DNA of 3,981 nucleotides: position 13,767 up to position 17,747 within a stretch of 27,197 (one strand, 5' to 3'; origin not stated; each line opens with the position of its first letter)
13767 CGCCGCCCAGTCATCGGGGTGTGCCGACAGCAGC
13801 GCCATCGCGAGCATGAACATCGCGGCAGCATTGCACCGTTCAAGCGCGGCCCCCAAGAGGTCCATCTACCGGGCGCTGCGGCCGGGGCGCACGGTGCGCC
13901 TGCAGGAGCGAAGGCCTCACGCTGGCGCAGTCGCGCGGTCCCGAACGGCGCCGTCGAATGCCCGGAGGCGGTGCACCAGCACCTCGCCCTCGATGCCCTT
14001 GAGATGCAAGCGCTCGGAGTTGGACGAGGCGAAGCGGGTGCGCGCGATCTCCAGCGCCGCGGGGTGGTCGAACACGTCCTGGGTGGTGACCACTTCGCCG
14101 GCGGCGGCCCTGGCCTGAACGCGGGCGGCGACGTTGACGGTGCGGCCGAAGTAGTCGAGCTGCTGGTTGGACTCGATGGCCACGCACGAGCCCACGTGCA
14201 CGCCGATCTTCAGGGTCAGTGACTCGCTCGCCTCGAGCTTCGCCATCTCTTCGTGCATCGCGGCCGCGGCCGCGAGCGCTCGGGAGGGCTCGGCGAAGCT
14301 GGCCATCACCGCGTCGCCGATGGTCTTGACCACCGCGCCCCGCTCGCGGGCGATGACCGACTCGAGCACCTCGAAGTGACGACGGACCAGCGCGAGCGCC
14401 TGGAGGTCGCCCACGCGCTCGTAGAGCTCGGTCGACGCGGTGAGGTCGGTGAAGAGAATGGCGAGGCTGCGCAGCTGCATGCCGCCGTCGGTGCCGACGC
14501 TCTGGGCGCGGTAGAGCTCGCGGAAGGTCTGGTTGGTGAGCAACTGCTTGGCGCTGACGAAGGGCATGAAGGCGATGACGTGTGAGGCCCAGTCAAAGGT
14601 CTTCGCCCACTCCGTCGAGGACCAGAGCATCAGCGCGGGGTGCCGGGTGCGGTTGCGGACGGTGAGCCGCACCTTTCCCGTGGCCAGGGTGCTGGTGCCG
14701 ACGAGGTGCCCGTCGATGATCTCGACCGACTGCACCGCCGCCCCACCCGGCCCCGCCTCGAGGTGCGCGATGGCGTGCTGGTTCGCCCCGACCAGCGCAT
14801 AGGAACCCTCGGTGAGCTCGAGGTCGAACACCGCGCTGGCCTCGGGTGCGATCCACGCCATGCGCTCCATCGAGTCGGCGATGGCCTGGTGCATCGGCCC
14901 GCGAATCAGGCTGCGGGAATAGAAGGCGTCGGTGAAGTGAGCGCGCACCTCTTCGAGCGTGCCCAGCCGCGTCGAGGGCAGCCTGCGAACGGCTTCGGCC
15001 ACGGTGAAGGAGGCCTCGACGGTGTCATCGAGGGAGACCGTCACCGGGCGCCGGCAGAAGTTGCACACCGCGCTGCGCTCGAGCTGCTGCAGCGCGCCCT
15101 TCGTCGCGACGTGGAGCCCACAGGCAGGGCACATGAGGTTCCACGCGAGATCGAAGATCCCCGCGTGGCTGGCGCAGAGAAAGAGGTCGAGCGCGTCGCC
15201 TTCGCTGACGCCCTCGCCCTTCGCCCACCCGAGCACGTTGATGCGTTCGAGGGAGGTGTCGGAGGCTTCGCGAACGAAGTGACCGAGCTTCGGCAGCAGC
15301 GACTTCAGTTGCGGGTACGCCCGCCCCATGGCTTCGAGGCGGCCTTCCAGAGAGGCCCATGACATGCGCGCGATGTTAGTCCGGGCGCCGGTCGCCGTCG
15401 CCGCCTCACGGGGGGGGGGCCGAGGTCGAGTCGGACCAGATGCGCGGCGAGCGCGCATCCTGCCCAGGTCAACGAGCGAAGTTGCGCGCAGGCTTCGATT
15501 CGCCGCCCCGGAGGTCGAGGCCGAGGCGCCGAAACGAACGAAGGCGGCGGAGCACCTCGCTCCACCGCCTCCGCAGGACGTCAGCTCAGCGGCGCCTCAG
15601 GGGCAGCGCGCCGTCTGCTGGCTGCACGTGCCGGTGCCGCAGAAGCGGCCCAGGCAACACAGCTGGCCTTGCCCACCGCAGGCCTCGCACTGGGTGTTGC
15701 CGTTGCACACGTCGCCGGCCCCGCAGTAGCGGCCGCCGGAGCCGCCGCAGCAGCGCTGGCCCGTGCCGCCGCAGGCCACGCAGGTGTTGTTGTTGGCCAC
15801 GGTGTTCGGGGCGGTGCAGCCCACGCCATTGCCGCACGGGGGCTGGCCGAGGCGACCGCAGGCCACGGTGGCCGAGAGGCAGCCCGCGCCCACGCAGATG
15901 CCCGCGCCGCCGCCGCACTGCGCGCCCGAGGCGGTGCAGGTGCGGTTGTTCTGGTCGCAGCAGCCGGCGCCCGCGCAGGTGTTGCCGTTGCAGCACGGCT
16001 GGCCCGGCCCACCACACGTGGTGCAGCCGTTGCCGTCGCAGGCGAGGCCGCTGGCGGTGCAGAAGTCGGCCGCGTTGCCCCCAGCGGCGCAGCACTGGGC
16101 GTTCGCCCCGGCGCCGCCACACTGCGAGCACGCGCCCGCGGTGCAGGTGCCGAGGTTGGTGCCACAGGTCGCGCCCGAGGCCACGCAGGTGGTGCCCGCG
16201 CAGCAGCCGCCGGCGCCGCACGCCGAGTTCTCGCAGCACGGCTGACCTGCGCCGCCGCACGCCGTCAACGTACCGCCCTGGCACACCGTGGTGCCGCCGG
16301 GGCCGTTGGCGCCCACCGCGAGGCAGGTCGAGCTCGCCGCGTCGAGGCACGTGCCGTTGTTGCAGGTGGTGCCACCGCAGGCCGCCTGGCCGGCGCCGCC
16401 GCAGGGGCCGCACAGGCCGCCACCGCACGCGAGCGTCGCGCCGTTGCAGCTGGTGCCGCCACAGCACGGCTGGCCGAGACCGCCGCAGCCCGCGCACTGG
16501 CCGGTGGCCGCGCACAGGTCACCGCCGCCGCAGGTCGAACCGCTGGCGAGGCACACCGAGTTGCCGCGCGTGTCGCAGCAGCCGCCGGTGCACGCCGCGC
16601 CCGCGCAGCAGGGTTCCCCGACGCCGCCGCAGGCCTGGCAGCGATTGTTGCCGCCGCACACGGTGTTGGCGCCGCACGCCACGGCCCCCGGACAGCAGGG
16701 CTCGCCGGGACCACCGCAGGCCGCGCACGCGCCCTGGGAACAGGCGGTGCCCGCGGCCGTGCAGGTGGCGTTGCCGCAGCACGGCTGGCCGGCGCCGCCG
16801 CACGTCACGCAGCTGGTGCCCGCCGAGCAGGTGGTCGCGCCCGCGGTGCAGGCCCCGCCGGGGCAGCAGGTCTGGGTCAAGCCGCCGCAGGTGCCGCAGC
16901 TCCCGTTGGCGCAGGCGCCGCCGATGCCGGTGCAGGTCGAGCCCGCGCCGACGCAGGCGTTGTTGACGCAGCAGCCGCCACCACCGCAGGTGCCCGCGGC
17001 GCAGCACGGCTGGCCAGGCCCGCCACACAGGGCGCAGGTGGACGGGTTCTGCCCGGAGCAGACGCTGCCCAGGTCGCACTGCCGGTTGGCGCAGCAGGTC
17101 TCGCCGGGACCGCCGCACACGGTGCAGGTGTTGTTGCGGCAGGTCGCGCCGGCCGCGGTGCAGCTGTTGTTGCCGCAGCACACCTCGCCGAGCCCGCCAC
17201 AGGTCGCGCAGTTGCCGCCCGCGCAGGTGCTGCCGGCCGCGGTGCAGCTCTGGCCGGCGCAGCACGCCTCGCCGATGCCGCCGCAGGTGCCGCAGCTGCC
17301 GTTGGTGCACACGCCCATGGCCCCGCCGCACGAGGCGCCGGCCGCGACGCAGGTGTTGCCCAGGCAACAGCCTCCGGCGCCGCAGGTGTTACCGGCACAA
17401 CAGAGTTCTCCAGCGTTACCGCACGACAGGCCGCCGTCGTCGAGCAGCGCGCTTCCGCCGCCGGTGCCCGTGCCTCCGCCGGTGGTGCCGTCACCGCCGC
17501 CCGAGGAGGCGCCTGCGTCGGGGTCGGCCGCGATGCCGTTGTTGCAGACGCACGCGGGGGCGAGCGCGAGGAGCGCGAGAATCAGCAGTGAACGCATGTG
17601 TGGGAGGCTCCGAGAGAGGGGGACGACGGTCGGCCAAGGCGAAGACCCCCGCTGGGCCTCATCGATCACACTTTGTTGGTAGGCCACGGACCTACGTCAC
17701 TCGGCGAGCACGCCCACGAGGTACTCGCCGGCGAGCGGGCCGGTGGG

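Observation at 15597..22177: LysR regulator divergent from a four-gene block of exported proteins (membrane protein, PL6-like beta-helix, SGNH/PPC esterase, Cys-rich repeat protein)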

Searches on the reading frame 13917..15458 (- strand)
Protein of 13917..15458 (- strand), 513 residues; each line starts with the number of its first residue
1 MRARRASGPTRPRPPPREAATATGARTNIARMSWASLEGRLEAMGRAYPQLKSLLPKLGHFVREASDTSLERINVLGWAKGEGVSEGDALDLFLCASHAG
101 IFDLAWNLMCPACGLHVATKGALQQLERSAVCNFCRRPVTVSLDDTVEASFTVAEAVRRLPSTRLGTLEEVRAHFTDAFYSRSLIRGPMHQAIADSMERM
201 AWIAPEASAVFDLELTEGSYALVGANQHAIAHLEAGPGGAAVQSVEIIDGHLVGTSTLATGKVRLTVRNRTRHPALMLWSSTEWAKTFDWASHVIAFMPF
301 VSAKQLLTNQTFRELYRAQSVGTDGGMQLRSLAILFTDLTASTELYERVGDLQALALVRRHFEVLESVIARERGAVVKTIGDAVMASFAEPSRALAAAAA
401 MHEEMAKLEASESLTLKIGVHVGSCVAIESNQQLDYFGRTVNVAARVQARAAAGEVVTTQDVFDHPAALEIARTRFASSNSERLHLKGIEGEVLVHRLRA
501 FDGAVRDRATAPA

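Call 3: search_protein_families(library=pfam, proteins=[window:13917-15458:-], max_evalue=0.01)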
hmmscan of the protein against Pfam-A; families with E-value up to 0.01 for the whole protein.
window:13917-15458:- (513 aa): 2 families
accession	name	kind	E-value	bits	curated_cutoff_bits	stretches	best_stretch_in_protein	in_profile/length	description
PF19363.4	DUF5939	-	6.6e-32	111.2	22.5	1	57-314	22-281/281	Family of unknown function (DUF5939)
PF00211.25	Guanylate_cyc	-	7.2e-21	75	21.9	1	331-497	8-180/183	Adenylate and Guanylate cyclase catalytic domain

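Call 4: search_protein_families(library=ncbifam, proteins=[window:13917-15458:-], max_evalue=0.01)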
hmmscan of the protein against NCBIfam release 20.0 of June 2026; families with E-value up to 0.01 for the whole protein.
window:13917-15458:- (513 aa): 2 families
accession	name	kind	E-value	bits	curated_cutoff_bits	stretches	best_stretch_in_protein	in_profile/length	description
NF058673.1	LipAdnlyCyLipJMY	equivalog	6e-16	58.2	800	1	333-495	297-446/449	bifunctional lipase/adenylate cyclase LipJ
TIGR04510.1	mod_pep_cyc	subfamily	1.9e-08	33.3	400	1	328-429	4-104/814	putative peptide modification system cyclase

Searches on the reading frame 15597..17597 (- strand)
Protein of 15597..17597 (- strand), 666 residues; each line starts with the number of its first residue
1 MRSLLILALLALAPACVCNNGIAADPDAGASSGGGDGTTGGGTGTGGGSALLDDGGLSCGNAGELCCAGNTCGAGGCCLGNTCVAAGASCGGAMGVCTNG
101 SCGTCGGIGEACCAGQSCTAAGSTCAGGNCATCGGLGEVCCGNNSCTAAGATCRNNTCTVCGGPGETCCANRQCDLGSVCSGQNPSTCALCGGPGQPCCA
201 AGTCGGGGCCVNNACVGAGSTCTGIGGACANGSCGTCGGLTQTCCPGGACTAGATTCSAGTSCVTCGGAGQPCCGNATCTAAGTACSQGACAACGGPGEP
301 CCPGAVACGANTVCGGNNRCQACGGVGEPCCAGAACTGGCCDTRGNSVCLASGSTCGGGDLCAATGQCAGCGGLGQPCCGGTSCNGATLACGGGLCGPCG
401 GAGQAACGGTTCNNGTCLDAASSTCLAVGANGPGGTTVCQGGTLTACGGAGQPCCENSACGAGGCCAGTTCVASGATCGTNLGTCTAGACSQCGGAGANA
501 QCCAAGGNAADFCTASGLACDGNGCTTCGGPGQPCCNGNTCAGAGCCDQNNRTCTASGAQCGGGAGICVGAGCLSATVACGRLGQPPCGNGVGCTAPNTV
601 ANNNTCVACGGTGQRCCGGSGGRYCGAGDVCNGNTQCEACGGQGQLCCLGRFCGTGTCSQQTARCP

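Call 3: search_protein_families(library=pfam, proteins=[window:15597-17597:-], max_evalue=0.01)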
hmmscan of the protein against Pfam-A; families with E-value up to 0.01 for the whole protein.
window:15597-17597:- (666 aa): 0 families

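Call 4: search_protein_families(library=ncbifam, proteins=[window:15597-17597:-], max_evalue=0.01)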
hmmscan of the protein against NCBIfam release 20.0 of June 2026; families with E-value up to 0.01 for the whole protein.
window:15597-17597:- (666 aa): 0 families

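Call 42: search_protein_families(library=pfam, proteins=[window:15597-17597:-], max_evalue=10)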
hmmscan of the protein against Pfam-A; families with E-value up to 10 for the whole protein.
window:15597-17597:- (666 aa): 1 family
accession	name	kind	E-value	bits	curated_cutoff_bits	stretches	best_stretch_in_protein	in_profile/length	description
PF21827.1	New_glue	-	7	6.9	31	1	1-45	1-44/94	New glue protein family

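Call 44: search_solved_structures(query=window:15597-17597:-, max_evalue=1, show_alignments=2)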
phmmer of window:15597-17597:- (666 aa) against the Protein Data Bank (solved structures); distinct sequences matched with E-value up to 1: 1.
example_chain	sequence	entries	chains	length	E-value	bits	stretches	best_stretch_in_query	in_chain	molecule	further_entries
4fo4_A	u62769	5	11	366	0.77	11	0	40-129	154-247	Inosine 5'-monophosphate dehydrogenase | Inosine-5'-monophosphate dehydrogenase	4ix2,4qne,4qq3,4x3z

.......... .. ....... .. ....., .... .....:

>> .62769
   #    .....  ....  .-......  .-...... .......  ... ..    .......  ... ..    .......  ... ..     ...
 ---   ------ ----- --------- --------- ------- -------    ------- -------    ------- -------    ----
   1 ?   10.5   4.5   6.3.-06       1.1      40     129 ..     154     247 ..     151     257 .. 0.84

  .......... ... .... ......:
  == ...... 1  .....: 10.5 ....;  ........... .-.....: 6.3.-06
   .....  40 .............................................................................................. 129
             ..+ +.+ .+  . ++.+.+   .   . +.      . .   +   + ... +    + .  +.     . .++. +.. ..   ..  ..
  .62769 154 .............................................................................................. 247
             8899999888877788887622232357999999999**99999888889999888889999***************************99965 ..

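Call 53: search_protein_representatives(protein=window:15597-17597:-)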
Query: 666 residues. Proteins with E-value up to 0.001 (for the whole library): 579; up to 1e-10: 210; up to 1e-30: 18. The best 150 are listed.
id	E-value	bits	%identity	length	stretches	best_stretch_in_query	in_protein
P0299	4.9e-66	239.9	47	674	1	128-641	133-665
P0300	1.5e-46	175.5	49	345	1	355-658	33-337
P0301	5.1e-44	167.1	48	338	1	330-666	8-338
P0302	3.5e-43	164.3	48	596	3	104-329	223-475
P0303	2.1e-42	161.7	44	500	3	8-169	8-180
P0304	4.4e-41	157.4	51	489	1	365-659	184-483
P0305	4.4e-41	157.4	44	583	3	5-305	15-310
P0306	4.6e-41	157.3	48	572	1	350-660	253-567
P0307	2.1e-40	155.1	48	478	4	114-284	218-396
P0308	1.2e-39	152.7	55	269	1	403-659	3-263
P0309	3.8e-37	144.4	46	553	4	181-339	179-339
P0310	2.6e-34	135.0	46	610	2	20-305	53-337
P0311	2.7e-33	131.6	48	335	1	337-659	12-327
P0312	1.4e-32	129.3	48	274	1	398-666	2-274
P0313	1.7e-32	129.0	52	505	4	184-306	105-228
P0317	3.2e-30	121.5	46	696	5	63-380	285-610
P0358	6.4e-22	94.0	39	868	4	89-182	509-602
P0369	9.6e-20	86.8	41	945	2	53-396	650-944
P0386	1.2e-17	79.9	52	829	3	228-337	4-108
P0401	2.6e-16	75.5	44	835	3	24-232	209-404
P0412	2.5e-15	72.2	51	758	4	441-562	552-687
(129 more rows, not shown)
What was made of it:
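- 15597..17597 (-): 666-aa probable lipoprotein with 18% Cys and 25% Gly, built of about 17 units that each start with CGxxGxxCC. 579 representative clusters at E<=1e-3 and 210 at E<=1e-10 (call 53).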

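Call 55: search_protein_families(library=pfam, proteins=[P0299, P0358, P0369, P0386, P0401, P0412], max_evalue=0.1)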
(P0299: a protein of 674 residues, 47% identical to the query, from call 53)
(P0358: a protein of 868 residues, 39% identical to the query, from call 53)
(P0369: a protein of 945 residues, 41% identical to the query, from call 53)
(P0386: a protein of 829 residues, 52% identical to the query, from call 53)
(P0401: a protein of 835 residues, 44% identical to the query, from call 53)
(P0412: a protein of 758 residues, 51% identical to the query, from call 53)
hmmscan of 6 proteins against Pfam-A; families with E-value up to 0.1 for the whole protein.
P0299 (674 aa): 0 families

P0358 (868 aa): 1 family
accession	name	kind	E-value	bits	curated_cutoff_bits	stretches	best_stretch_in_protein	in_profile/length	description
PF00082.27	Peptidase_S8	-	1.9e-18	67.3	21.8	1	11-217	75-265/288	Subtilase family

P0369 (945 aa): 0 families

P0386 (829 aa): 1 family
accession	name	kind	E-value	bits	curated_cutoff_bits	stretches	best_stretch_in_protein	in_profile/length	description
PF25652.1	Ourmia_CP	-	0.019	14.8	27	1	427-538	60-167/203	Ourmia virus capsid protein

P0401 (835 aa): 0 families

P0412 (758 aa): 5 families
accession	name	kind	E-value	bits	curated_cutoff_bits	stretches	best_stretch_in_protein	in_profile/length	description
PF13517.12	FG-GAP_3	-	9.9e-31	106.6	26.9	5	373-433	1-60/61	FG-GAP-like repeat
PF01839.29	FG-GAP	-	2e-24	85.4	22.1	5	266-285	5-24/37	FG-GAP repeat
PF15907.11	Itfg2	-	0.0038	17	27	0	95-174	19-96/330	Integrin-alpha FG-GAP repeat-containing protein 2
PF21955.1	CarG-like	-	0.0069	17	28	0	368-385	4-21/144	Carbapenem resistance protein CarG-like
PF16743.10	PliI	-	0.062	13.4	27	0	371-406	64-99/123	Periplasmic lysozyme inhibitor of I-type lysozyme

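Call 56: list_cluster_members(proteins=[window:15597-17597:-, P0299, P0302, P0305, P0317, P0358, P0369, P0386, P0401, P0412])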
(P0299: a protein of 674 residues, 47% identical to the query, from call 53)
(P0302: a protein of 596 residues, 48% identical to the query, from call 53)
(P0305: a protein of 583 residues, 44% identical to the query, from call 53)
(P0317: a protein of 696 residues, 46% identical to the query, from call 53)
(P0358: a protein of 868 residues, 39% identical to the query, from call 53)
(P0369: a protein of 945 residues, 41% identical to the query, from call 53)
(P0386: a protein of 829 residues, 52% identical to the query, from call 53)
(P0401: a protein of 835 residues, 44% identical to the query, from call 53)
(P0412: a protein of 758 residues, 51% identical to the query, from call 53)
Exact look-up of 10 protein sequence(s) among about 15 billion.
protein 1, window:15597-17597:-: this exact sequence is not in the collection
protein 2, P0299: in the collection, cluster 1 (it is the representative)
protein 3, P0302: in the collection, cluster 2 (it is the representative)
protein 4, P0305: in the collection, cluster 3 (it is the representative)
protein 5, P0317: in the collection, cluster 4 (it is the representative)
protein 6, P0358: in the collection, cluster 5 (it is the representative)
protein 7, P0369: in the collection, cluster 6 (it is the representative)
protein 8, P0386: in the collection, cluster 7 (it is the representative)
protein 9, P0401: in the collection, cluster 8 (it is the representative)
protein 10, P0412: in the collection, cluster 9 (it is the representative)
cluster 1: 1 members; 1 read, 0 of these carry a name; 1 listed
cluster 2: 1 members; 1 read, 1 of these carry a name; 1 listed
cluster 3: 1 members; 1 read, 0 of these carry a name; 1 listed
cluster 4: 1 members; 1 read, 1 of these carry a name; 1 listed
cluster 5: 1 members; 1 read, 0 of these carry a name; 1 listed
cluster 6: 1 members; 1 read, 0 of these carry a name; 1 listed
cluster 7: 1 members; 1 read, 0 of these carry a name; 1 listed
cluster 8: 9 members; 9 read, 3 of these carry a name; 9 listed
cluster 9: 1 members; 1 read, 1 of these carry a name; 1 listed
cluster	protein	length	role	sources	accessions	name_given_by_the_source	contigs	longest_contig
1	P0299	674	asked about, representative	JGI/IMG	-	-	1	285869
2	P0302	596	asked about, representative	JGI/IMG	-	hypothetical protein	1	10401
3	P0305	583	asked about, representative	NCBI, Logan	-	-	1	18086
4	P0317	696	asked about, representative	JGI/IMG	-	hypothetical protein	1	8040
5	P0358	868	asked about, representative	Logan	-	-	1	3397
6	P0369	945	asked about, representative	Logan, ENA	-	-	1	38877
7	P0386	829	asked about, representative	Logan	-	-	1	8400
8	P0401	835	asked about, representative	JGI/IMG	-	hypothetical protein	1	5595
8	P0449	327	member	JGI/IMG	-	hypothetical protein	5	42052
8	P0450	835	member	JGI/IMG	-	hypothetical protein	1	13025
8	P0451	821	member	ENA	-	-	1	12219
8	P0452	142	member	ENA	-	-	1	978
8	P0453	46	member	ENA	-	-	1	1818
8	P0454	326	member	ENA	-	-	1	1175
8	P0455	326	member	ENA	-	-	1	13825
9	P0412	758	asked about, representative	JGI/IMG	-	hypothetical protein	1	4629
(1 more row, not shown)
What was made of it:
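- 15597..17597 (-): All named members are 'hypothetical protein' (call 56).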

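Call 57: find_encoding_contigs(protein=P0299, flank=8000, max_places=1)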
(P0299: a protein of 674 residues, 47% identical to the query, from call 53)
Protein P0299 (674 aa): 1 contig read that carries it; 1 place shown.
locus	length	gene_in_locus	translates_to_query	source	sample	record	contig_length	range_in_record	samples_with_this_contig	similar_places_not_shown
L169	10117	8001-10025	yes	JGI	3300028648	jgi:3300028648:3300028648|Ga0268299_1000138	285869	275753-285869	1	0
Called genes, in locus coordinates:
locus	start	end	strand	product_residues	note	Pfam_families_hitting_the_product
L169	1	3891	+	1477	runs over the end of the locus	PF13578:Methyltransf_24, PF00535:Glycos_transf_2, PF13641:Glyco_tranf_2_3 (weak), PF13692:Glyco_trans_1_4 (weak), PF13524:Glyco_trans_1_2 (weak), PF13692:Glyco_trans_1_4, PF00534:Glycos_transf_1 (weak), PF13524:Glyco_trans_1_2 (weak)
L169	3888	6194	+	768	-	PF13524:Glyco_trans_1_2, PF13692:Glyco_trans_1_4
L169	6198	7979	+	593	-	PF13522:GATase_6, PF13537:GATase_7, PF00733:Asn_synthase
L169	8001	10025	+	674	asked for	-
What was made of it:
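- That homologue follows glycosyltransferase genes (call 57).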

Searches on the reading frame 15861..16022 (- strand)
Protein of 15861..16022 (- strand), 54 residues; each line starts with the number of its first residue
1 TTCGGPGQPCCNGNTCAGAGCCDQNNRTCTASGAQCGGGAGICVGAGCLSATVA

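Call 93: search_protein_families(library=pfam, proteins=[window:15861-16022:-], max_evalue=10)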
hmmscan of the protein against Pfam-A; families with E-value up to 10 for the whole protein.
seq(54 aa): 0 families

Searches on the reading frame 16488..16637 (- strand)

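Call 93: search_protein_families(library=pfam, proteins=[window:16488-16637:-], max_evalue=10)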
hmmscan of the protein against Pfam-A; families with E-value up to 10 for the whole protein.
seq(50 aa): 1 family
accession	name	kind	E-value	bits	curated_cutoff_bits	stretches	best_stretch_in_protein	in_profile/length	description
PF17492.7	D_CNTX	-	5.9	7.6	27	0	2-45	2-41/48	Delta Ctenitoxins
